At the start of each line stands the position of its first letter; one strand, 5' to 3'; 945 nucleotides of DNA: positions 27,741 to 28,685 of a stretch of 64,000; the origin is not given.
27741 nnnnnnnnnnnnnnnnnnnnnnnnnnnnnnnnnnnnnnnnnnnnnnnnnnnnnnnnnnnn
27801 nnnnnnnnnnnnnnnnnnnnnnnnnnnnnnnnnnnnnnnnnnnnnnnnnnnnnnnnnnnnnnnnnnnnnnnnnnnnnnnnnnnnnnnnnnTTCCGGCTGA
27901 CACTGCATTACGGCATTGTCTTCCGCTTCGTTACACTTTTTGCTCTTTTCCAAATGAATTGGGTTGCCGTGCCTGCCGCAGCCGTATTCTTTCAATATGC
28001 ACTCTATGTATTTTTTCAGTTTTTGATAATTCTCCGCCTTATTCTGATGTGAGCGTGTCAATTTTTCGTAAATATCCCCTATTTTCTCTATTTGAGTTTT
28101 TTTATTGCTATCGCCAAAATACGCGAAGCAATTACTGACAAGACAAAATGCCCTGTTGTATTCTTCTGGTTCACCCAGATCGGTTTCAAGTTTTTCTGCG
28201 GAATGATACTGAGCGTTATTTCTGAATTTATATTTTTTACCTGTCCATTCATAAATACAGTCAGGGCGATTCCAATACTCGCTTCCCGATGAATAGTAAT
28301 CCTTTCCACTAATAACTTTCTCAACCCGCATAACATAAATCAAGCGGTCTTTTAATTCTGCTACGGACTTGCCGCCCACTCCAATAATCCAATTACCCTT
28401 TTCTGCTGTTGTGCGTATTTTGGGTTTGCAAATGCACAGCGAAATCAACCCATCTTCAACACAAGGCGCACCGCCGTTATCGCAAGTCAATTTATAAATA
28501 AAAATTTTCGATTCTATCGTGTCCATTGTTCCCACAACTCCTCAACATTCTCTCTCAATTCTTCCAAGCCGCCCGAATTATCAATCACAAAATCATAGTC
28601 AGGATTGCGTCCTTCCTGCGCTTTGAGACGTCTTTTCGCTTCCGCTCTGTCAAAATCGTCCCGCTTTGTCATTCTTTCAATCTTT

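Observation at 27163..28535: Pair of adjacent paralogous Cys-containing proteins of unknown family in operon with coaE, next to the TA module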

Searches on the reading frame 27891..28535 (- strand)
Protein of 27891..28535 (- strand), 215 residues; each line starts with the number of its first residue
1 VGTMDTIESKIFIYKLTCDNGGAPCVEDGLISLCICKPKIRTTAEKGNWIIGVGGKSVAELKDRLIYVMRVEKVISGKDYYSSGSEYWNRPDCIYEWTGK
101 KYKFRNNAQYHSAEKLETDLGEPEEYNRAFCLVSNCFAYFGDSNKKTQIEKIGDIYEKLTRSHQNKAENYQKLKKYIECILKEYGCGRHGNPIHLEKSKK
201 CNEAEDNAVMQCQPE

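Call 4: search_protein_families(library=pfam, proteins=[window:27891-28535:-], max_evalue=1)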
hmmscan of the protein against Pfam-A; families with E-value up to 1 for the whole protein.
window:27891-28535:- (215 aa): 2 families
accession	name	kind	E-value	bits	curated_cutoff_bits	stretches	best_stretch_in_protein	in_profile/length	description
PF18753.6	Nmad2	-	3.4e-30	105.5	26.1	1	9-197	2-198/200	Nucleotide modification associated domain 2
PF21019.4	Spectrin_3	-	0.082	13.7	24.4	1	168-212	9-53/68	Spectrin-like repeat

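Call 5: search_protein_families(library=padloc, proteins=[window:27891-28535:-], max_evalue=1)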
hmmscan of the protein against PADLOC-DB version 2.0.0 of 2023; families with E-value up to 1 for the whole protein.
window:27891-28535:- (215 aa): 0 families

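Call 6: search_protein_families(library=ncbifam, proteins=[window:27891-28535:-], max_evalue=1)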
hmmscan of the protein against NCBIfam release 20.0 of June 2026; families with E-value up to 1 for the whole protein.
window:27891-28535:- (215 aa): 1 family
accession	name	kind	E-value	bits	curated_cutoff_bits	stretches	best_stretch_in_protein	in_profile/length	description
NF047365.1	TscA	equivalog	0.096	13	90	1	146-171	3-28/63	type II toxin-antitoxin system antitoxin TscA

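Call 9: search_solved_structures(query=window:27891-28535:-, max_evalue=10)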
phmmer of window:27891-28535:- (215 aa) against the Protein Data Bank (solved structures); distinct sequences matched with E-value up to 10: 2.
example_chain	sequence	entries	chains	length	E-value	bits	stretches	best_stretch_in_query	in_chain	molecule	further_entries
3pg0_A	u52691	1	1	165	0.013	18.5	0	137-170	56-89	ThreeFoil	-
7oi3_E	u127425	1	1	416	1.2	12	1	61-130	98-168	Cetacean morbillivirus nucleoprotein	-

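Call 20: find_homologous_proteins(query=window:27891-28535:-)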
Query window:27891-28535:- (215 aa): 232 proteins with E <= 0.001 among 315 candidates; the best 120 are listed.
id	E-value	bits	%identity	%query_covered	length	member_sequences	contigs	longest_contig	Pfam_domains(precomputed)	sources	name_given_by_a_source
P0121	3.7e-143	493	100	99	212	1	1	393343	PF18753.7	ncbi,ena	-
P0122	5.5e-77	276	58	99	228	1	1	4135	PF18753.7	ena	-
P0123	2.5e-75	271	57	97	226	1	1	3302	PF18753.7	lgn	-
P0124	5.6e-68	247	55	91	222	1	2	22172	PF18753.7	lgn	-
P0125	6.9e-67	243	57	95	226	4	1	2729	PF18753.7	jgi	-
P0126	1.3e-62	229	57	86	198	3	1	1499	PF18753.7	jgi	-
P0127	1.4e-61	226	50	95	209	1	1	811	PF18753.7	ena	-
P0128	9.8e-61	223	52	95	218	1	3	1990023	PF18753.7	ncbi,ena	-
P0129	1.3e-60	223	50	96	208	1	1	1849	PF18753.7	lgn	-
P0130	2.5e-60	222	50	98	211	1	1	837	PF18753.7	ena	-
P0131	2.6e-59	219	50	96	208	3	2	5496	PF18753.7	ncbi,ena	-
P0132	6.8e-59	217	51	96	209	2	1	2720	PF18753.7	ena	-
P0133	2.0e-58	216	49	94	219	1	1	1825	PF18753.7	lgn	-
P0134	2.7e-58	215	52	96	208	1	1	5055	PF18753.7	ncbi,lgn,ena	-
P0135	8.5e-57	210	49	94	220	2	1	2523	PF18753.7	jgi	-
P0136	8.6e-57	210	50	93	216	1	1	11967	PF18753.7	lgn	-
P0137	1.0e-55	207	51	89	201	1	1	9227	PF18753.7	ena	-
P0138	1.3e-53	200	49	92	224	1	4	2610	PF18753.7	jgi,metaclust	metaclust:\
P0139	8.1e-53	197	45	99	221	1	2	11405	PF18753.7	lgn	-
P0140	4.7e-52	195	44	94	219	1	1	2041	PF18753.7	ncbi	-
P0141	1.3e-50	190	46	95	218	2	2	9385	PF18753.7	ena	-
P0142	4.3e-50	189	45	93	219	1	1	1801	PF18753.7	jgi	-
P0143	1.0e-49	187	43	95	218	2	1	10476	PF18753.7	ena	-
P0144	2.4e-49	186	43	93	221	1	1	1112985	PF18753.7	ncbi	ncbi:hypothetical protein GCM10028862_03190 [Luteimonas pelagia]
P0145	2.9e-49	186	44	95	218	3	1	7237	PF18753.7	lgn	-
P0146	3.0e-49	186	44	96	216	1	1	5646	PF18753.7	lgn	-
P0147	1.1e-48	184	42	93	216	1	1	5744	PF18753.7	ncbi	-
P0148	1.1e-47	181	42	96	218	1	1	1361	PF18753.7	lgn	-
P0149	4.9e-47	179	44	96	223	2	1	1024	PF18753.7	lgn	-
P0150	6.6e-47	178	44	93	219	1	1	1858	PF18753.7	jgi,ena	-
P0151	1.8e-46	177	45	87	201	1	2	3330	PF18753.7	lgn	-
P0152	1.1e-45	174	41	93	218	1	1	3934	PF18753.7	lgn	-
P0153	3.5e-44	169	45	89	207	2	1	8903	PF18753.7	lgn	-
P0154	1.6e-36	144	41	93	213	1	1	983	PF18753.7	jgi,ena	-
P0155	1.3e-34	138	43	93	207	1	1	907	PF18753.7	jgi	jgi:hypothetical protein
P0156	3.8e-33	133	45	73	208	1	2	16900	PF18753.7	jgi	jgi:hypothetical protein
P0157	4.4e-33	133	49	63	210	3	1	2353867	PF18753.7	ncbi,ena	-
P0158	2.6e-32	130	35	93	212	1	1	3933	PF18753.7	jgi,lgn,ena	-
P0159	4.8e-32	130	38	93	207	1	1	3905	PF18753.7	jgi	jgi:hypothetical protein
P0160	8.7e-32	129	38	90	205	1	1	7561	PF18753.7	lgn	-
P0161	1.3e-31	128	42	80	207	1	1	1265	PF18753.7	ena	-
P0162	2.6e-31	127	38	90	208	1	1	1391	PF18753.7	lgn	-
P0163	1.2e-30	125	37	95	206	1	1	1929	PF18753.7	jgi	jgi:hypothetical protein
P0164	1.3e-30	125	37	93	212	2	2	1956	PF18753.7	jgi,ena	jgi:hypothetical protein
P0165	4.3e-30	123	34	95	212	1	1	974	PF18753.7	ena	-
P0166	4.4e-30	123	35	89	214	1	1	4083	PF18753.7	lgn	-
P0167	4.6e-30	123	36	97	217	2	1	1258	PF18753.7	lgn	-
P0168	6.4e-30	123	38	92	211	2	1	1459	PF18753.7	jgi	jgi:hypothetical protein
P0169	7.5e-30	122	47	61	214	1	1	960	PF18753.7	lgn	-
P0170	8.1e-30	122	43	75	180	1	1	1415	PF18753.7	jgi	jgi:hypothetical protein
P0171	1.4e-29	121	42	74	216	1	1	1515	PF18753.7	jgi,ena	-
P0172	1.7e-29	121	39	92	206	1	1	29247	PF18753.7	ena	-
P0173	1.7e-29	121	38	93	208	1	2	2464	PF18753.7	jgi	jgi:hypothetical protein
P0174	1.9e-29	121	41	90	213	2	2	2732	PF18753.7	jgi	jgi:hypothetical protein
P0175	2.0e-29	121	40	83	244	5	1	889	PF18753.7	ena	-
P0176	2.1e-29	121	38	93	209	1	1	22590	PF18753.7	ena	-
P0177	2.7e-29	121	36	94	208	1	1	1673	PF18753.7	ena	-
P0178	3.2e-29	120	36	98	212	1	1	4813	PF18753.7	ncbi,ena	-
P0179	4.9e-29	120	35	93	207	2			PF18753.7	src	-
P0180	5.6e-29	119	38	88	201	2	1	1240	PF18753.7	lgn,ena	-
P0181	6.2e-29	119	35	95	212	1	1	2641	PF18753.7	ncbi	ncbi:hypothetical protein ACFL6W_10630 [Thermodesulfobacteriota bacterium]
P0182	6.4e-29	119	37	93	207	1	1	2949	PF18753.7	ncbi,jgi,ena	-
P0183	6.5e-29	119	34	94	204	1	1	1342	PF18753.7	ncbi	-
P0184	7.6e-29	119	36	91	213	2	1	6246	PF18753.7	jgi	jgi:hypothetical protein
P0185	7.9e-29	119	44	65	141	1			PF18753.7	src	-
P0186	8.4e-29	119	37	96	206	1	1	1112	PF18753.7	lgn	-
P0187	1.1e-28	119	39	93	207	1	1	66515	PF18753.7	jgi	jgi:hypothetical protein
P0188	1.2e-28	118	35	93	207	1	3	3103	PF18753.7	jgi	-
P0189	1.3e-28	118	39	93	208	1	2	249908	PF18753.7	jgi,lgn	jgi:hypothetical protein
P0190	1.5e-28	118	36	95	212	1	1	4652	PF18753.7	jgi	-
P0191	1.7e-28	118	38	95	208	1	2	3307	PF18753.7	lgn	-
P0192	2.3e-28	117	36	97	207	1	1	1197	PF18753.7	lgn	-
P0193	2.8e-28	117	41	73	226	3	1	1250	PF18753.7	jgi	jgi:Nucleotide modification associated domain 2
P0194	2.9e-28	117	37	93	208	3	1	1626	PF18753.7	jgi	jgi:hypothetical protein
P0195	3.0e-28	117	36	93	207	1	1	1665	PF18753.7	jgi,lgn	jgi:hypothetical protein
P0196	3.6e-28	117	37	90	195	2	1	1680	PF18753.7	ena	-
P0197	4.6e-28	117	34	96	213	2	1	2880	PF18753.7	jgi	-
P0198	4.7e-28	116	35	92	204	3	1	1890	PF18753.7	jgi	-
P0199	4.9e-28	116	37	94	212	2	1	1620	PF18753.7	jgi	jgi:hypothetical protein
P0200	5.5e-28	116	36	94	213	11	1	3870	PF18753.7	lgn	-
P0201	5.7e-28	116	37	96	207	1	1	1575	PF18753.7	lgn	-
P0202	7.5e-28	116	35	93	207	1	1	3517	PF18753.7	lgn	-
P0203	9.5e-28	115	38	93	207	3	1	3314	PF18753.7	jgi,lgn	jgi:hypothetical protein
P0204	1.1e-27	115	36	91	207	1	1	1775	PF18753.7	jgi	jgi:Nucleotide modification associated domain 2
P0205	1.2e-27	115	42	75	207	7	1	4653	PF18753.7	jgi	jgi:hypothetical protein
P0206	1.2e-27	115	37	91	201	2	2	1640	PF18753.7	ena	-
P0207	1.2e-27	115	37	95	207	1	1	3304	PF18753.7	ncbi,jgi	-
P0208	1.4e-27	115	35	97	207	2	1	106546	PF18753.7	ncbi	-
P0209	1.5e-27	115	38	94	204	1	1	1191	PF18753.7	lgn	-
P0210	1.5e-27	115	38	92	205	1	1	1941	PF18753.7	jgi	jgi:hypothetical protein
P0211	1.8e-27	115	35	93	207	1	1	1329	PF18753.7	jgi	jgi:hypothetical protein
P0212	1.9e-27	114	38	93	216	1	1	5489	PF18753.7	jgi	jgi:hypothetical protein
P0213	2.1e-27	114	39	87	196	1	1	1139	PF18753.7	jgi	jgi:hypothetical protein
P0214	2.1e-27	114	36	94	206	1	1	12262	PF18753.7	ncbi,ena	-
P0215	2.2e-27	114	36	96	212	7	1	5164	PF18753.7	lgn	-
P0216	2.2e-27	114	37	98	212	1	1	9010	PF18753.7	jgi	-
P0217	2.3e-27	114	42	75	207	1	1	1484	PF18753.7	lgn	-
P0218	2.6e-27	114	36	93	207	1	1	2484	PF18753.7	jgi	jgi:hypothetical protein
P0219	3.6e-27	114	37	81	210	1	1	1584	PF18753.7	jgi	jgi:hypothetical protein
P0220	3.8e-27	114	34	94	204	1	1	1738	PF18753.7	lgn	-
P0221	3.9e-27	113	35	93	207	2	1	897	PF18753.7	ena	-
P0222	6.4e-27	113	39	93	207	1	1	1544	PF18753.7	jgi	jgi:hypothetical protein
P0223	7.0e-27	113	35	96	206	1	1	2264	PF18753.7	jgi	jgi:hypothetical protein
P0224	8.2e-27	112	36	96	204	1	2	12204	PF18753.7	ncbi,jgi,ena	-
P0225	8.2e-27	112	45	62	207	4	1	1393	PF18753.7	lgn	-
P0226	8.3e-27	112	37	93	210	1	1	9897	PF18753.7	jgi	jgi:hypothetical protein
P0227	9.7e-27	112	37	93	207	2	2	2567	PF18753.7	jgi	jgi:hypothetical protein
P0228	9.8e-27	112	40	75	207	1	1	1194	PF18753.7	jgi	-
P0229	1.1e-26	112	37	96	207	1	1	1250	PF18753.7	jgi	jgi:hypothetical protein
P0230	1.1e-26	112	40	74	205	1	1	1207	PF18753.7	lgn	-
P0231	1.2e-26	112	45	64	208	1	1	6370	PF18753.7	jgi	-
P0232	1.3e-26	112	35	96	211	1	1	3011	PF18753.7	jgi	jgi:Nucleotide modification associated domain 2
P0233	1.3e-26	112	38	93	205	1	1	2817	PF18753.7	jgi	jgi:hypothetical protein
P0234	1.5e-26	112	35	93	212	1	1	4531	PF18753.7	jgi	jgi:hypothetical protein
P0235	1.5e-26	112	35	95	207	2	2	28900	PF18753.7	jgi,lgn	jgi:hypothetical protein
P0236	1.7e-26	111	37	96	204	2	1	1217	PF18753.7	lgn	-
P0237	2.4e-26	111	36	94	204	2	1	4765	PF18753.7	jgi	jgi:hypothetical protein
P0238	2.7e-26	111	35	96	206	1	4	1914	PF18753.7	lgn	-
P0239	2.9e-26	111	37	93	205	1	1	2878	PF18753.7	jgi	jgi:hypothetical protein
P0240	3.1e-26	110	47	61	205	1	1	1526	PF18753.7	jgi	jgi:hypothetical protein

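Call 38: predict_structure(alignment_id=A2)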
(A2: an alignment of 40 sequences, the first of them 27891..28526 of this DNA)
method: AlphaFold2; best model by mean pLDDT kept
length: 212 residues; sequences in the alignment: 40
mean_pLDDT: 88.3   pTM: 0.85
mean pLDDT of the five models: 88.3, 88.0, 87.9, 87.2, 87.2
residues with pLDDT >= 90: 158; 70-90: 27; 50-70: 14; < 50: 13
segments of 3 or more residues with pLDDT < 50: 202-212
pLDDT, mean of each block of 10 residues (from residue 1): 79 90 96 93 97 92 98 98 96 97 90 93 95 96 92 84 86 98 96 64 34 42
secondary structure, 60 per line:
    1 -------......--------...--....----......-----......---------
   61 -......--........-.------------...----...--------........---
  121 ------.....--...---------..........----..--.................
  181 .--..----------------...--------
elements in order: E8-13 E22-24 E27-30 H35-40 E46-51 E62-67 E70-73 H74-77 E92-94 E99-101 H110-117 E127-131 E134-136 H146-155 H164-181

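Call 47: search_protein_families(library=phrogs, proteins=[window:27891-28526:-], max_evalue=0.01)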
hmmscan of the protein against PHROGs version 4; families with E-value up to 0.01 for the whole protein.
window:27891-28526:- (212 aa): 0 families

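Call 63: search_dna_similar(query=window:27891-28526:-, collection=phages, mode=protein, max_evalue=0.001, max_rows=15)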
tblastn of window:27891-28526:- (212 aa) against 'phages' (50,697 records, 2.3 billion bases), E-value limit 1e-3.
No match.

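Call 65: search_dna_similar(query=window:27891-28526:-, collection=plasmids, mode=protein, max_evalue=0.001, max_rows=15)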
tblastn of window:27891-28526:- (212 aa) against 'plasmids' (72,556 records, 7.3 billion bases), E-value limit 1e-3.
Records with a match: 14; places in all: 15; records where one place covers at least 80% of the query: 4.
Best place of each record, by identity: <60% 14.
By first word of the organism name: Gloeothece 1; Rhodococcus 1; Comamonadaceae 1; Parabacteroides 1; Mesorhizobium 1; Sulfitobacter 1; Rhizobium 1; Beijerinckia 1; Tistrella 1; Rhizorhabdus 1; and 4 more.
By predicted mobility (MOB-suite, as given by PLSDB): non-mobilizable 7; conjugative 5; mobilizable 2.
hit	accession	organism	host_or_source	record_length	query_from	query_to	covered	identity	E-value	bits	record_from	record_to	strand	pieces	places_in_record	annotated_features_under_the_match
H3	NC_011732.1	Gloeothece citriformis PCC 7424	-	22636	6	197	91%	27.9%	3e-9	63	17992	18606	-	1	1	hypothetical protein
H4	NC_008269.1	Rhodococcus jostii RHA1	-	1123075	7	189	86%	29.1%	3e-13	75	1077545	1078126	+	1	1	record has no annotation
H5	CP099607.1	Comamonadaceae bacterium OTU4NAUVB1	Arabidopsis thaliana,pure culture,leaf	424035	7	190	87%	27.7%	2e-12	72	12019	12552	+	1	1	hypothetical protein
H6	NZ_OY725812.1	Parabacteroides distasonis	-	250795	1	189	89%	24.2%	3e-9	63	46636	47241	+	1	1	hypothetical protein | TIR domain-containing protein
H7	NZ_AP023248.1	Mesorhizobium sp. 131-2-1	Lotus japonicus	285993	8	161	73%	27.4%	2e-6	55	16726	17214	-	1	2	hypothetical protein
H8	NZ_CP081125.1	Sulfitobacter sp. S190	-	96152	5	140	64%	29.9%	4e-7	57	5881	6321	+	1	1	hypothetical protein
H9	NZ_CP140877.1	Rhizobium beringeri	Trifolium pratense,whole organism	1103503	4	140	65%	28.9%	8e-7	56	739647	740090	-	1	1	record has no annotation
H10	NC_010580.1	Beijerinckia indica subsp. indica ATCC 9039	-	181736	4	138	64%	29.1%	3e-6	54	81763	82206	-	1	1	hypothetical protein | TIR domain-containing protein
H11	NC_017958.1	Tistrella mobilis KA081020-065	-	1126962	4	143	66%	27.7%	2e-6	55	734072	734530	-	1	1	record has no annotation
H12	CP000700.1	Rhizorhabdus wittichii RW1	-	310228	6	120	54%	33.6%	1e-11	71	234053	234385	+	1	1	none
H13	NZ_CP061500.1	Roseicitreum antarcticum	Intertidal sediment,Sandy intertidal ...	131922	8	138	62%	29.1%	2e-7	57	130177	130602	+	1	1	hypothetical protein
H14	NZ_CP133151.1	Sinorhizobium chiapasense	Acaciella angustissima,cell culture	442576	4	140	65%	26.7%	1e-6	56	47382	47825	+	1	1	hypothetical protein | TIR domain-containing protein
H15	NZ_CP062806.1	Cupriavidus basilensis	Cell culture,Sediment of a freshwater ...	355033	6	146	67%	25.6%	6e-5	50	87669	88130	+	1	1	hypothetical protein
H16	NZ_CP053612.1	Burkholderia sp. MBR-1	-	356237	11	78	32%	32.5%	8e-6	53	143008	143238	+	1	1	hypothetical protein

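Call 66: get_annotated_region(hit=H10, flank=6000)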
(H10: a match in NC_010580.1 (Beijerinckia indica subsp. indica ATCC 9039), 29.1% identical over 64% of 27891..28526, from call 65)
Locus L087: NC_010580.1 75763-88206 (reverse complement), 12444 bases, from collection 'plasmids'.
description: Beijerinckia indica subsp. indica ATCC 9039 plasmid pBIND01, complete sequence
organism: Beijerinckia indica subsp. indica ATCC 9039 (NCBI taxid 395963)
taxonomy: Bacteria; Pseudomonadota; Alphaproteobacteria; Hyphomicrobiales; Beijerinckiaceae; Beijerinckia; Beijerinckia indica; Beijerinckia indica subsp. indica ATCC 9039
host: -; source: -; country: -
typing (MOB-suite, as given by PLSDB): conjugative; replicon rep_cluster_2043; relaxase MOBF; mating-pair formation MPF_I
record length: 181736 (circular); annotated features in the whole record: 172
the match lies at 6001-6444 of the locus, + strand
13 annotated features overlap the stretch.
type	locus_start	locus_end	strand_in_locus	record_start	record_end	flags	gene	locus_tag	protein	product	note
CDS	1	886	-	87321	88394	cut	-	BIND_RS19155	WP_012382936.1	RHE_PE00001 family protein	-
CDS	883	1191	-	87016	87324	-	-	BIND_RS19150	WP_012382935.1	hypothetical protein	-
CDS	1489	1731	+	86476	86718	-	-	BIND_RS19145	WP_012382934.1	type II toxin-antitoxin system Phd/YefM family antitoxin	-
CDS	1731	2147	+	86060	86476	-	-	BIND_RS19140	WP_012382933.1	type II toxin-antitoxin system VapC family toxin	-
CDS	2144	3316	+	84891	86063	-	-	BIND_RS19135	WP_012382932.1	tyrosine-type recombinase/integrase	GO:0015074 - DNA integration [Evidence IEA]; GO:0006310 - DNA recombination [Evidence IEA]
CDS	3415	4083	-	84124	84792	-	-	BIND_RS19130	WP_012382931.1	hypothetical protein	-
CDS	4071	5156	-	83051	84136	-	-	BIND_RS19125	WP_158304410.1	toll/interleukin-1 receptor domain-containing protein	GO:0007165 - signal transduction [Evidence IEA]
CDS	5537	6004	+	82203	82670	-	-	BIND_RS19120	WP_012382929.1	TIR domain-containing protein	-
CDS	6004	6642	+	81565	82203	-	-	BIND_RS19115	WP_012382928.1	hypothetical protein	-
CDS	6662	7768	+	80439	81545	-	-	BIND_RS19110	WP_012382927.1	nucleoside triphosphate pyrophosphohydrolase family protein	-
CDS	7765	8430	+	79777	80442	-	-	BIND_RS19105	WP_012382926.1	uracil-DNA glycosylase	-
CDS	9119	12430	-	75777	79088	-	-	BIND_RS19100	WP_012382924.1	DEAD/DEAH box helicase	-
CDS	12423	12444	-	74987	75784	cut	-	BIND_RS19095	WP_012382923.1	hypothetical protein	-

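Call 67: get_annotated_region(hit=H6, flank=6000)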
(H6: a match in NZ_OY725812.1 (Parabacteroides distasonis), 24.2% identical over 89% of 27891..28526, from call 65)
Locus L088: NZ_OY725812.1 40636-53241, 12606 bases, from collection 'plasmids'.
description: Parabacteroides distasonis strain Parabacteroides distasonis TSDC17.2-1.1 plasmid 67, complete sequence
organism: Parabacteroides distasonis (NCBI taxid 823)
taxonomy: Bacteria; Bacteroidota; Bacteroidia; Bacteroidales; Tannerellaceae; Parabacteroides; Parabacteroides distasonis
host: -; source: -; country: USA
typing (MOB-suite, as given by PLSDB): non-mobilizable
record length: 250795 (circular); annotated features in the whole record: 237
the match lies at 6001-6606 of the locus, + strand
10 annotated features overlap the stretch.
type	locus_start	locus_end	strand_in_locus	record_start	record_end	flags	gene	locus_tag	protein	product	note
CDS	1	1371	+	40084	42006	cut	-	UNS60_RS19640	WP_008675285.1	alkyl sulfatase dimerization domain-containing protein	-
CDS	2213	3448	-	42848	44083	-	-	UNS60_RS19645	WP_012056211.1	site-specific integrase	GO:0015074 - DNA integration [Evidence IEA]; GO:0006310 - DNA recombination [Evidence IEA]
CDS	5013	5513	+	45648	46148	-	-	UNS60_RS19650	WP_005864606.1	hypothetical protein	-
CDS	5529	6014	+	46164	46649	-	-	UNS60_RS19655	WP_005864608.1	TIR domain-containing protein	-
CDS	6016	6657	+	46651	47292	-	-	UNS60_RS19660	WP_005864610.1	hypothetical protein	-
CDS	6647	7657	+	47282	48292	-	-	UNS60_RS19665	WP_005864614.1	nucleotide kinase domain-containing protein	-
CDS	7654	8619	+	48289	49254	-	-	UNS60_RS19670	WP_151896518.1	radical SAM protein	-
CDS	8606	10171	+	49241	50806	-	-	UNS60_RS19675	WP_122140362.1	hypothetical protein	-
CDS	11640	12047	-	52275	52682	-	-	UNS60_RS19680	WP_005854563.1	helix-turn-helix transcriptional regulator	-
CDS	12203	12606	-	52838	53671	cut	-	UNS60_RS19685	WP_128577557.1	DNA-formamidopyrimidine glycosylase family protein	-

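Call 94: find_encoding_contigs(protein=P0124, flank=7000, max_places=2)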
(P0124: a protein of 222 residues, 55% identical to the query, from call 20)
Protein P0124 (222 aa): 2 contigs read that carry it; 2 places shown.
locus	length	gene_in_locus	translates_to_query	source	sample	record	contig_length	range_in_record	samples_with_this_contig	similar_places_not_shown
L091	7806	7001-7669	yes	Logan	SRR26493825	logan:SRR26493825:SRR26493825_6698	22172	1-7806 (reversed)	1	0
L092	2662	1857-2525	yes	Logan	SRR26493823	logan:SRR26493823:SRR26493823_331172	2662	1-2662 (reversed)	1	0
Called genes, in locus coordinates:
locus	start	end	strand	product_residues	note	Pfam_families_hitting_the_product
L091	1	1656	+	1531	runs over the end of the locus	PF00310:GATase_2, PF04898:Glu_syn_central, PF01645:Glu_synthase, PF01493:GXGXG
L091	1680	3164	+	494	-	PF14691:Fer4_20, PF00070:Pyr_redox, PF00890:FAD_binding_2 (weak), PF01266:DAO, PF03486:HI0933_like (weak), PF07992:Pyr_redox_2, PF01593:Amino_oxidase, PF13450:NAD_binding_8, +2 more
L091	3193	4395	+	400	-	PF00579:tRNA-synt_1b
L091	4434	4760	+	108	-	PF01521:Fe-S_biosyn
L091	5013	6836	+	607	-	PF03255:ACCA, PF01039:Carboxyl_trans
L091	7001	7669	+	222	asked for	PF18753:Nmad2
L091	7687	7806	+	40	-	?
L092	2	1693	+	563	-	?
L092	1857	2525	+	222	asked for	PF18753:Nmad2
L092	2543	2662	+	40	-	?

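Call 95: find_encoding_contigs(protein=P0122, flank=5000, max_places=2)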
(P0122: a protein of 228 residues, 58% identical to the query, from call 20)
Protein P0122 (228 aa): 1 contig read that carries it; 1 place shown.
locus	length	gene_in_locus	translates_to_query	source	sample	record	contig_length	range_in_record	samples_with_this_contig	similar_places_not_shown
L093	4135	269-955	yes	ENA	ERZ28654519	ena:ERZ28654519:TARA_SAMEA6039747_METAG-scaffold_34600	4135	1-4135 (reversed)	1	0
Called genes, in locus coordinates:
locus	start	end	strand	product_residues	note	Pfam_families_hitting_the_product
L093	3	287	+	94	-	?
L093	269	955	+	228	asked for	PF18753:Nmad2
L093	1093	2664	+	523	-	-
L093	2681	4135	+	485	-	?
